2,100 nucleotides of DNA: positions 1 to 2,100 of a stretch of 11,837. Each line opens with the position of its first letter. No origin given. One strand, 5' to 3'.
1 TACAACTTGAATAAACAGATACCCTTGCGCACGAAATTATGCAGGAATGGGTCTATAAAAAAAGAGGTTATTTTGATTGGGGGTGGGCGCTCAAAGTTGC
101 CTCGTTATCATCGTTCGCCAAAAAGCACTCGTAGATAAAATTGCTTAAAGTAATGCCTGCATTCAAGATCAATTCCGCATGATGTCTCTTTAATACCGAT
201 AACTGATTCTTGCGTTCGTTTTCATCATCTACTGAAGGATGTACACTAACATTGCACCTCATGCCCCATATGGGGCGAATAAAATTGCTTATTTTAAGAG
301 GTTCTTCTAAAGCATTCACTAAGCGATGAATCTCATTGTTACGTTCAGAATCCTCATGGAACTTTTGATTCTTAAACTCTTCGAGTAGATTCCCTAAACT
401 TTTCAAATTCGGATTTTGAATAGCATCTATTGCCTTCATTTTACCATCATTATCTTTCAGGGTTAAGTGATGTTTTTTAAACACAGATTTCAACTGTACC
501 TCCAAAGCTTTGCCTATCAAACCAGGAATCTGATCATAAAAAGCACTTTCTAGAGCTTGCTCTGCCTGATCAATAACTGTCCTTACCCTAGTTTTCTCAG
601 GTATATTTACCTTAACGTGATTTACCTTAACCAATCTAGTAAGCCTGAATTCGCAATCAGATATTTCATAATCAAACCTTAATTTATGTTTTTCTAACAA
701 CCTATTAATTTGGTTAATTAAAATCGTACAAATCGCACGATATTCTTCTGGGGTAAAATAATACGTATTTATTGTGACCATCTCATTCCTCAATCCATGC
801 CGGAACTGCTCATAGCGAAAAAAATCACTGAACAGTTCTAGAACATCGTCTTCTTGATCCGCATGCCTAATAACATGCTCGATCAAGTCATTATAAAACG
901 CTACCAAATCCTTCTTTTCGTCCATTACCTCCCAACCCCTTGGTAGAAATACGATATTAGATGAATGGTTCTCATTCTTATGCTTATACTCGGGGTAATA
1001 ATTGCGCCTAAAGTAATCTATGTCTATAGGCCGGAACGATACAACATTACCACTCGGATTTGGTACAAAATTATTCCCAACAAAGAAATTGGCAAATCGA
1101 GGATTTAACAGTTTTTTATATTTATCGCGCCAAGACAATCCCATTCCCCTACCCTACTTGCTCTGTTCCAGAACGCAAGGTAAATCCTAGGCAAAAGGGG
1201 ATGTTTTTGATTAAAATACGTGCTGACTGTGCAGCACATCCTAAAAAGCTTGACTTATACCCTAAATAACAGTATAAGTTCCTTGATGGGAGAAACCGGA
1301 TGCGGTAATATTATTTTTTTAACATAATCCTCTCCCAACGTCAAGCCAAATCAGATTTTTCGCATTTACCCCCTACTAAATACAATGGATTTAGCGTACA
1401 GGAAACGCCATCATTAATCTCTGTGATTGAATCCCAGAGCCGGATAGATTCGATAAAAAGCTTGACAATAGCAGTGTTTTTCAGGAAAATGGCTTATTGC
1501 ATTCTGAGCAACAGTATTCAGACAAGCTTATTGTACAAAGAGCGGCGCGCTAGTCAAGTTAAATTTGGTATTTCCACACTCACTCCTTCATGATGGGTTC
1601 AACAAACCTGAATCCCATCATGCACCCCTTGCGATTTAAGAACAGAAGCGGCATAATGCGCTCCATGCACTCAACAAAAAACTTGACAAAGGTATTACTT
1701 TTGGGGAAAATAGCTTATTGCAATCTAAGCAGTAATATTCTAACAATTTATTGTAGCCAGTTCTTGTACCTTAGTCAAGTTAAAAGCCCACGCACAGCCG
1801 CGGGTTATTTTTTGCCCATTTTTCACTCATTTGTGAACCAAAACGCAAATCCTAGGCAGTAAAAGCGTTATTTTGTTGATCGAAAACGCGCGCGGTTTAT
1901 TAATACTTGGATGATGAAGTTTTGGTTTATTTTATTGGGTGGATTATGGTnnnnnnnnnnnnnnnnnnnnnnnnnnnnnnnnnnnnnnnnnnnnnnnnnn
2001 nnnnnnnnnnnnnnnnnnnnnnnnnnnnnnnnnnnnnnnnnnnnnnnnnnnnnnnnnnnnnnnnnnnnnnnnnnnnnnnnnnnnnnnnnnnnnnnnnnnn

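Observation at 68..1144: Abi_C / HEPN-like candidate defence protein in an apparently intracellular-lifestyle genome context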

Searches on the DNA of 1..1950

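Call 80: search_rna_families(source=window, start=1, end=1950, threshold=evalue, max_evalue=1)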
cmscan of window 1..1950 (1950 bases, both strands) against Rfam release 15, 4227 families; matches with E-value up to 1: 0.
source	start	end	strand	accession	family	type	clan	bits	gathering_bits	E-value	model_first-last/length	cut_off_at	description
